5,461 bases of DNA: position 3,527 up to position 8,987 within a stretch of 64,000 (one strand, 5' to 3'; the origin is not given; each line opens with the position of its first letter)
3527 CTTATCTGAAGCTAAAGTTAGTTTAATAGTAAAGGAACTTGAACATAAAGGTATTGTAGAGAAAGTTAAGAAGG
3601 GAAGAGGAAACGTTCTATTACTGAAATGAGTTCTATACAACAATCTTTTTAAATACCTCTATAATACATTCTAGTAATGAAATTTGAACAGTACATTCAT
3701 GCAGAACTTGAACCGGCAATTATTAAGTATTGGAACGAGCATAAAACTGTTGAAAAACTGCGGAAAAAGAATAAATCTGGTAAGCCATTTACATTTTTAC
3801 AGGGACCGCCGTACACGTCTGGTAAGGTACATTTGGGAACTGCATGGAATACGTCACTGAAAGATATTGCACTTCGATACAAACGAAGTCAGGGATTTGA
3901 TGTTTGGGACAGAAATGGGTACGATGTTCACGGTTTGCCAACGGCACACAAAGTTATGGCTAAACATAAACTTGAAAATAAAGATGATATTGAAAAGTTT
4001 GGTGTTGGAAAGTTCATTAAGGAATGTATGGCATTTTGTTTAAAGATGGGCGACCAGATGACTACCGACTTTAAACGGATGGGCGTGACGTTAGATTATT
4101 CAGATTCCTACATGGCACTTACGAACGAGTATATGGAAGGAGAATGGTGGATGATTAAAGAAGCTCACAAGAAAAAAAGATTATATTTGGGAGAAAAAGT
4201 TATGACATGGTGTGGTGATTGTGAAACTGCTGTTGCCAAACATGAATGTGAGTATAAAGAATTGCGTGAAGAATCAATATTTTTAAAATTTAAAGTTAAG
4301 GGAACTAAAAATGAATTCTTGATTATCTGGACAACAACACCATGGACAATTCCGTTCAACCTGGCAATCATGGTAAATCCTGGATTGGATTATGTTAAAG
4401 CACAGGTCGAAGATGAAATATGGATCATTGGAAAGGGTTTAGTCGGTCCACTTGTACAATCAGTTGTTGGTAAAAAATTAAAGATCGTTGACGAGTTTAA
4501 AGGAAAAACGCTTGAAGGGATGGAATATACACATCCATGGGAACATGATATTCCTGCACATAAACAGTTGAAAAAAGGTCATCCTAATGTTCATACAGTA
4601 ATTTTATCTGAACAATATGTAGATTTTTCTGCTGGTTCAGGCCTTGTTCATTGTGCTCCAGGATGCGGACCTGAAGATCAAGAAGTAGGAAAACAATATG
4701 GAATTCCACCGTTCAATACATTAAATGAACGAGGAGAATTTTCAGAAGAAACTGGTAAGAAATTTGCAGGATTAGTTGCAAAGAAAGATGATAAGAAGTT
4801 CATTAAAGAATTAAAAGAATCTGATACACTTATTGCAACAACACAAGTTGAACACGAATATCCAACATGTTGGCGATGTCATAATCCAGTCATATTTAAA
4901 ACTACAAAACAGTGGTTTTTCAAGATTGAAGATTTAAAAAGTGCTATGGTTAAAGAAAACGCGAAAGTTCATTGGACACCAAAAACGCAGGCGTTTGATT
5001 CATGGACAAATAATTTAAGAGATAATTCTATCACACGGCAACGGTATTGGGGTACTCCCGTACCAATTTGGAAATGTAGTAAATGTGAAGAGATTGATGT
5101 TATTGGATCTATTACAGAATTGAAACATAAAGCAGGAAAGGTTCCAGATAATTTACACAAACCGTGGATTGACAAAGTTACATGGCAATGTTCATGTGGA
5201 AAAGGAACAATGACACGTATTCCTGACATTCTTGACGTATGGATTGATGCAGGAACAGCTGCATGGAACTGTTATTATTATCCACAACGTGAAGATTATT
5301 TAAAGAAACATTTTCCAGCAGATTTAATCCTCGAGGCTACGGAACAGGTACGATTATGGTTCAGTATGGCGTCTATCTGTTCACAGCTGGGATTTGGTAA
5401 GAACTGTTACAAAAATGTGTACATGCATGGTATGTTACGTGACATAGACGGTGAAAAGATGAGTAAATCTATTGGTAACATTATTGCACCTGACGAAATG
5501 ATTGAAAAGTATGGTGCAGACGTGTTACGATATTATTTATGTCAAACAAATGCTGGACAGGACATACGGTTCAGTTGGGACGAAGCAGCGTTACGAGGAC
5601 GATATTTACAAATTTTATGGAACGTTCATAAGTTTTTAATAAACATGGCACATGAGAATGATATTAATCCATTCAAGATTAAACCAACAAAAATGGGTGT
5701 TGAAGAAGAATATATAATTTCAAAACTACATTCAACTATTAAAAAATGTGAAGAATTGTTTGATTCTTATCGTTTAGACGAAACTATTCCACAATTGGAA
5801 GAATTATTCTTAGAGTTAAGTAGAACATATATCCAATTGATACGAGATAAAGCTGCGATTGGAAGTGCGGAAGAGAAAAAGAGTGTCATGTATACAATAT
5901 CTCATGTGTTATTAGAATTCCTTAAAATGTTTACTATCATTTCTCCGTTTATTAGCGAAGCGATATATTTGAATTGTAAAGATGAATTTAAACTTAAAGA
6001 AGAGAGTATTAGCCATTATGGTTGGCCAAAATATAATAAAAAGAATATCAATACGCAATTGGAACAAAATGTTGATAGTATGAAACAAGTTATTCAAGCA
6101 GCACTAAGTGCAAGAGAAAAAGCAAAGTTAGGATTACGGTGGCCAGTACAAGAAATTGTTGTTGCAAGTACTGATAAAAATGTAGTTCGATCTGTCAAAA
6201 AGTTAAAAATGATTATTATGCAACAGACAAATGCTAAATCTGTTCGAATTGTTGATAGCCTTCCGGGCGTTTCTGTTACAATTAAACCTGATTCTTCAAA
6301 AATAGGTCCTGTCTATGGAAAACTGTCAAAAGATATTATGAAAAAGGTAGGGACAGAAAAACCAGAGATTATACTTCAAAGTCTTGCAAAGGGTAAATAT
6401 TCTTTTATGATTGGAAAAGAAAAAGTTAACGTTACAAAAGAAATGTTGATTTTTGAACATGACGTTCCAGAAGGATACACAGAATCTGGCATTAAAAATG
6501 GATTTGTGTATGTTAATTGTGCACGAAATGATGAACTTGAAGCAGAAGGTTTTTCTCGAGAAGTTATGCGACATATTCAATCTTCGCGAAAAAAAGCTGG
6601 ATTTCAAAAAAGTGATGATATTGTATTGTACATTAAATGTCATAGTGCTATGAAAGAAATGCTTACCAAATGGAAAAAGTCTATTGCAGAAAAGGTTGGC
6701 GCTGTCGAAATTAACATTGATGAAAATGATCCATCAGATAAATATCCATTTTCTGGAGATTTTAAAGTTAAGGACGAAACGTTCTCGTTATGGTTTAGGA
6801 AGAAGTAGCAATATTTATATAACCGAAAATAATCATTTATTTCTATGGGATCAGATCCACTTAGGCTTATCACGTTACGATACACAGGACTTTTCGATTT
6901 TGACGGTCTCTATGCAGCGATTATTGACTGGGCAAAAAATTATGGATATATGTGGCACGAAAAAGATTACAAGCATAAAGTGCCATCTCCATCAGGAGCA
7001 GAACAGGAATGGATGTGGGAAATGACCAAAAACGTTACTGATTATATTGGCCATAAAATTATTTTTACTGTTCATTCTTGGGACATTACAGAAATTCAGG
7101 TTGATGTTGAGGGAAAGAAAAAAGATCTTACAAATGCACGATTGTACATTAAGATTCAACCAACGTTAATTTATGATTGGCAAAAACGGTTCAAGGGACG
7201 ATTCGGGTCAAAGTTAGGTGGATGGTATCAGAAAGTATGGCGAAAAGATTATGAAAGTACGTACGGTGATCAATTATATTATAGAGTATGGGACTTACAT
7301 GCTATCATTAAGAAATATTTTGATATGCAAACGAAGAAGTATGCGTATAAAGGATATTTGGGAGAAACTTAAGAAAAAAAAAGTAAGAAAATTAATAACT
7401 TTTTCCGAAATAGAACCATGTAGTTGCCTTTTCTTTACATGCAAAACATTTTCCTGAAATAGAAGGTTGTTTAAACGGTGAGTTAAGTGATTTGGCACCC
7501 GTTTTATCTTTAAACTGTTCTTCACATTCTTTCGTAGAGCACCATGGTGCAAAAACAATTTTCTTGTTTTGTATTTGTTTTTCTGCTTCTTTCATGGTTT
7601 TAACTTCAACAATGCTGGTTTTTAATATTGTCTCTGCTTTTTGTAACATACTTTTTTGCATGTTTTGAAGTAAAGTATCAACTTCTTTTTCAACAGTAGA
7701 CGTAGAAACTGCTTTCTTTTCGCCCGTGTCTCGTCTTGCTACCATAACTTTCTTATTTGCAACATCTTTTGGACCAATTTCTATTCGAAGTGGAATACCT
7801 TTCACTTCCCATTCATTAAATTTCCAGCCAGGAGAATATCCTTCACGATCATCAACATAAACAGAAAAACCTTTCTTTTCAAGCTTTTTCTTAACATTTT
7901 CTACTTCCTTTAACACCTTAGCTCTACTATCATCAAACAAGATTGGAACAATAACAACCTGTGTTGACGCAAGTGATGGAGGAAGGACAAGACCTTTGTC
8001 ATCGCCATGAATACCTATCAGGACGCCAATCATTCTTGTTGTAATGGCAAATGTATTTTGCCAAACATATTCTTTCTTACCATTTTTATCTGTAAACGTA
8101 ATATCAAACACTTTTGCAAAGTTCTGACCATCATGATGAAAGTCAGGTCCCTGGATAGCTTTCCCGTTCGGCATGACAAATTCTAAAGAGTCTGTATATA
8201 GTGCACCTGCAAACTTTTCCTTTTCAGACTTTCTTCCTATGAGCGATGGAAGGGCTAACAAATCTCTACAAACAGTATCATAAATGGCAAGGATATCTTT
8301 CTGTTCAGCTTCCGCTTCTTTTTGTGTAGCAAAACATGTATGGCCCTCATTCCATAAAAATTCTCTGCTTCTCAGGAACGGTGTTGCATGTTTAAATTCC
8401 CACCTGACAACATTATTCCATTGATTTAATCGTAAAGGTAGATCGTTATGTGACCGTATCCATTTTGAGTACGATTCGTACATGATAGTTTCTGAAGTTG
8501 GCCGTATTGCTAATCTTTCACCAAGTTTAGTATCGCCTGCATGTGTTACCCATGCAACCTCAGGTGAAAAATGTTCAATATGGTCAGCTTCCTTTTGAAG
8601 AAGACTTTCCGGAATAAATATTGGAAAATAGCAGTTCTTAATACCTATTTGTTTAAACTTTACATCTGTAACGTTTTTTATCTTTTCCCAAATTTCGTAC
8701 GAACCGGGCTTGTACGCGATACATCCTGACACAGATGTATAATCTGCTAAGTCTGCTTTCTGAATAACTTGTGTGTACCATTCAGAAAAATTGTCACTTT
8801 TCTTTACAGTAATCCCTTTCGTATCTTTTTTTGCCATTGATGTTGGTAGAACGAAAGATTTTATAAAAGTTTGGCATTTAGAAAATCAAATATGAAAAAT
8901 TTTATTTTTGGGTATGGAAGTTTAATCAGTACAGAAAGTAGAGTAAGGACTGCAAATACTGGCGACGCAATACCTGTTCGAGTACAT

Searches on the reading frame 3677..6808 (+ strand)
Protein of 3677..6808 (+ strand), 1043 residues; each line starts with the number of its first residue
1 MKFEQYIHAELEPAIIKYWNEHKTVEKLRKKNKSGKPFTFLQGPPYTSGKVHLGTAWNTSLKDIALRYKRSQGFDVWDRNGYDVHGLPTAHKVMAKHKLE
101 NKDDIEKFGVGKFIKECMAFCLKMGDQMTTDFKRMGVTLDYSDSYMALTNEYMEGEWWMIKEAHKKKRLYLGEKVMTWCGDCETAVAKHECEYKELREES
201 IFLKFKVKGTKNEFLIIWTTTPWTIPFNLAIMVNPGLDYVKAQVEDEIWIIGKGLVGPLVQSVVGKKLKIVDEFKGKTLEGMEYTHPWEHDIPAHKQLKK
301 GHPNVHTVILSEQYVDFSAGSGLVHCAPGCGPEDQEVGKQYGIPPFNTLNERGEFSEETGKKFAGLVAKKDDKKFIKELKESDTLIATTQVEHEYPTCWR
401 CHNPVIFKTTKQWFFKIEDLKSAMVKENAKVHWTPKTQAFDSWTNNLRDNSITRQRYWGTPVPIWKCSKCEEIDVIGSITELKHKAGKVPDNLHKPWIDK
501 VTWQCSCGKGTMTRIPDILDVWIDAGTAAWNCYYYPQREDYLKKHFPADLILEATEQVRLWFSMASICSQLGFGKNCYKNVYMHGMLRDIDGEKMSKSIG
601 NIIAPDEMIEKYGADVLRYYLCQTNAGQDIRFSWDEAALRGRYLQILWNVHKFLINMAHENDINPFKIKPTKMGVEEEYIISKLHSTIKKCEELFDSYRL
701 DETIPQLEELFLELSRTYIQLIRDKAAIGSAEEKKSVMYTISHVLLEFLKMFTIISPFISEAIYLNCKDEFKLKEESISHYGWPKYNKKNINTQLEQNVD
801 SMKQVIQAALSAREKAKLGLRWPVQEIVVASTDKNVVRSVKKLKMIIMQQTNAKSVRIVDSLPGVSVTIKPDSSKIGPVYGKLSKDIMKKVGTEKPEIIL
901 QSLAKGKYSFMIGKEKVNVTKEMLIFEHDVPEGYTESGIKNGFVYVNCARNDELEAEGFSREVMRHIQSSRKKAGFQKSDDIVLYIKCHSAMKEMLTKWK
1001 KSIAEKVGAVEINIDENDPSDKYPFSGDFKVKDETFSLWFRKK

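Call 10: search_protein_families(library=pfam, proteins=[window:3677-6808:+])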
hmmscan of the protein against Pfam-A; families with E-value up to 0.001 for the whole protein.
window:3677-6808:+ (1043 aa): 6 families
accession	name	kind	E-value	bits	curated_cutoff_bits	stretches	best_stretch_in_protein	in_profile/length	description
PF00133.28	tRNA-synt_1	-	4.7e-108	362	22.7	1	15-633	2-414/414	tRNA synthetases class I (I, L, M and V)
PF08264.19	Anticodon_1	-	3.2e-25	89.2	25.1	1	678-826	2-146/148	Anticodon-binding domain of tRNA ligase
PF09334.17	tRNA-synt_1g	-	1.1e-24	87.4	20.1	3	573-637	307-371/391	tRNA synthetases class I (M)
PF19302.4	DUF5915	-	3.7e-23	82.5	27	1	846-1020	3-178/195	Domain of unknown function (DUF5915)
PF01406.26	tRNA-synt_1e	-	4.2e-09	36.6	27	1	576-633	235-292/301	tRNA synthetases class I (C) catalytic domain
PF01921.24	tRNA-synt_1f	-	5.9e-06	25.9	27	1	585-635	273-323/360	tRNA synthetases class I (K)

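Call 13: search_protein_families(library=ncbifam, proteins=[window:3677-6808:+])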
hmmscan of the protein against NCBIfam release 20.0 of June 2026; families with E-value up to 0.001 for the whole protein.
window:3677-6808:+ (1043 aa): 17 families
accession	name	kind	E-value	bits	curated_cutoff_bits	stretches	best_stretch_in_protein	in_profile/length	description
TIGR00392.1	ileS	equivalog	3.8e-228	759.8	621.4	1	9-839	9-859/861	isoleucine--tRNA ligase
NF000258.1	MupB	exception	3.3e-150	501.9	1900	1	12-990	9-983/1033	mupirocin-resistant isoleucine--tRNA ligase MupB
TIGR00422.1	valS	equivalog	4.4e-148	494.8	612.1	2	308-884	255-814/863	valine--tRNA ligase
NF000257.1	MupA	exception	1.9e-146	489.4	1900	1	14-1014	11-1001/1024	mupirocin-resistant isoleucine--tRNA ligase MupA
NF009687.0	PRK13208.1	equivalog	2e-130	436.4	738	2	305-862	251-792/801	valine--tRNA ligase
NF004349.1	PRK05729.1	equivalog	9.1e-121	404.6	704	2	308-859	249-770/860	valine--tRNA ligase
NF040702.1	ileS_w_GNAT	exception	2.1e-96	323.7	1999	2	248-845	447-1032/1100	isoleucine--tRNA ligase, N-acetyltransferase domain-containing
NF011492.0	PRK14900.1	equivalog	3.1e-81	273.6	1783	2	309-864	266-804/1044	valine--tRNA ligase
NF000540.1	alt_ValS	exception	1.1e-65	222.1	900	2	358-842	332-812/827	valine--tRNA ligase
NF008957.0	PRK12300.1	subfamily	5.8e-48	163.5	677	2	10-333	8-320/946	leucine--tRNA ligase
TIGR00396.1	leuS_bact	equivalog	9.2e-40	136.5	548.4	4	593-830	604-809/843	leucine--tRNA ligase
TIGR00395.1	leuS_arch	equivalog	3.1e-35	121.4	648.5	2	17-334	9-315/938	leucine--tRNA ligase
TIGR00398.1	metG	equivalog_domain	8.5e-31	107.3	336.35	3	570-763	304-494/530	methionine--tRNA ligase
NF008900.0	PRK12267.1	equivalog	1.8e-23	82.9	598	2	519-800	225-511/648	methionine--tRNA ligase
NF001100.0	PRK00133.1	equivalog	6.3e-22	77.9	587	1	394-807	171-533/676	methionine--tRNA ligase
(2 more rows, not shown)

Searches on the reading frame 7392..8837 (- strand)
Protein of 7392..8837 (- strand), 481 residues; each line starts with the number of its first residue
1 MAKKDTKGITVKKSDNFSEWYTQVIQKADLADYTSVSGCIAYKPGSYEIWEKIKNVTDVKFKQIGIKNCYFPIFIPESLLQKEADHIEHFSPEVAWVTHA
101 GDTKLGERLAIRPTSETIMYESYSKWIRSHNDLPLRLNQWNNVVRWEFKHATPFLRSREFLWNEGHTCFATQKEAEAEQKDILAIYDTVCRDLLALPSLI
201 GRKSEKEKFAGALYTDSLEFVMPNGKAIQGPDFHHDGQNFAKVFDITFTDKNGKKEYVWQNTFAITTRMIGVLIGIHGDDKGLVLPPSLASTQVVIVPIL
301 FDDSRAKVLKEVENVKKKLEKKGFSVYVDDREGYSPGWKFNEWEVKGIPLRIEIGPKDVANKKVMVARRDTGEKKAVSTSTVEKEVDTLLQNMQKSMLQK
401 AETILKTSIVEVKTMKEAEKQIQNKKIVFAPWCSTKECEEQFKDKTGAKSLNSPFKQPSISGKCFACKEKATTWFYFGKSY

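Call 10: search_protein_families(library=pfam, proteins=[window:7392-8837:-])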
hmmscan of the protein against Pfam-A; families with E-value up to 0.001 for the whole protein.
window:7392-8837:- (481 aa): 3 families
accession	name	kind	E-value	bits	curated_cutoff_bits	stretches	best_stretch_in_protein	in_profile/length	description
PF00587.30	tRNA-synt_2b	-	3.2e-22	79.9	29.3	1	105-274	7-176/179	tRNA synthetase class II core domain (G, H, P, S and T)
PF03129.25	HGTP_anticodon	-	4.6e-21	75.2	21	1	293-386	1-91/94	Anticodon binding domain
PF09180.16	ProRS-C_1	-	6.7e-21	74.7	31.5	1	415-481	1-71/71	Prolyl-tRNA synthetase, C-terminal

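Call 12: find_encoding_contigs(protein=window:7392-8837:-, flank=2000, max_places=4)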
Protein window:7392-8837:- (481 aa): 23 contigs read that carry it; 3 places shown.
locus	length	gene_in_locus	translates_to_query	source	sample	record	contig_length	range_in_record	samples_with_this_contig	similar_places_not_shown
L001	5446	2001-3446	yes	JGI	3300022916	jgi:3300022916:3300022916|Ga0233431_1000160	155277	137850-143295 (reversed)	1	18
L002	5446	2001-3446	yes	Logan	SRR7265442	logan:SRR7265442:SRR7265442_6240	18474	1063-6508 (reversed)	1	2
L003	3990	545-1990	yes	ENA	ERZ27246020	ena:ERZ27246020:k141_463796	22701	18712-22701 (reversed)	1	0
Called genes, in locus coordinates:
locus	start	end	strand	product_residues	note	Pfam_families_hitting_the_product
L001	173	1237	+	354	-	PF00091:Tubulin, PF12327:FtsZ_C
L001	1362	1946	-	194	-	-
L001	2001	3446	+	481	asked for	PF00587:tRNA-synt_2b, PF03129:HGTP_anticodon, PF09180:ProRS-C_1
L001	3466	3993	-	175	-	-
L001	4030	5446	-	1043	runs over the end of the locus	PF00133:tRNA-synt_1, PF01921:tRNA-synt_1f (faint), PF09334:tRNA-synt_1g (weak), PF01406:tRNA-synt_1e, PF09334:tRNA-synt_1g, PF08264:Anticodon_1, PF19302:DUF5915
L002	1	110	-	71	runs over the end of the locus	-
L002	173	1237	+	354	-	PF00091:Tubulin, PF12327:FtsZ_C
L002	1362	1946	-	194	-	-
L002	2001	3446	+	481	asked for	PF00587:tRNA-synt_2b, PF03129:HGTP_anticodon, PF09180:ProRS-C_1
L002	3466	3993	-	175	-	-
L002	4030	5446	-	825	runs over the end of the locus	?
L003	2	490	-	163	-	?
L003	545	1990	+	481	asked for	PF00587:tRNA-synt_2b, PF03129:HGTP_anticodon, PF09180:ProRS-C_1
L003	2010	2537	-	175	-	-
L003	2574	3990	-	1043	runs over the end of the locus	PF00133:tRNA-synt_1, PF01921:tRNA-synt_1f (faint), PF09334:tRNA-synt_1g (weak), PF01406:tRNA-synt_1e, PF09334:tRNA-synt_1g, PF08264:Anticodon_1, PF19302:DUF5915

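Call 13: search_protein_families(library=ncbifam, proteins=[window:7392-8837:-])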
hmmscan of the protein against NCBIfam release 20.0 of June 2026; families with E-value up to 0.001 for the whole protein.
window:7392-8837:- (481 aa): 10 families
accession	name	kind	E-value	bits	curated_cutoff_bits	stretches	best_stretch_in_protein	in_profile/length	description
TIGR00408.1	proS_fam_I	equivalog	2.3e-174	580.8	437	1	11-481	2-475/475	proline--tRNA ligase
NF006625.0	PRK09194.1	equivalog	7.7e-37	127.4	558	2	237-385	412-557/559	proline--tRNA ligase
TIGR00409.1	proS_fam_II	equivalog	3.3e-31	108.8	306.7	2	237-385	418-564/568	proline--tRNA ligase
NF008979.1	PRK12325.1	exception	6.6e-31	107.6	550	2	236-384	288-434/437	proline--tRNA ligase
TIGR00418.1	thrS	equivalog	4.9e-18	65.3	383.65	2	240-386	422-561/565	threonine--tRNA ligase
NF003068.0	PRK03991.1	equivalog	5.8e-13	48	484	1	223-402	425-604/613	threonine--tRNA ligase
NF003211.1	PRK04173.1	equivalog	1.4e-07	30.7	312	1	283-384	356-452/454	glycine--tRNA ligase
NF011500.0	PRK14938.1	equivalog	6.1e-05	22.1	362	1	284-394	267-371/387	Ser-tRNA(Thr) hydrolase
TIGR00442.1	hisS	equivalog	0.00065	18.8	286.75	0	290-378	323-405/406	histidine--tRNA ligase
TIGR00389.1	glyS_dimeric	equivalog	0.00078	18.1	243.3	0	283-386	463-561/565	glycine--tRNA ligase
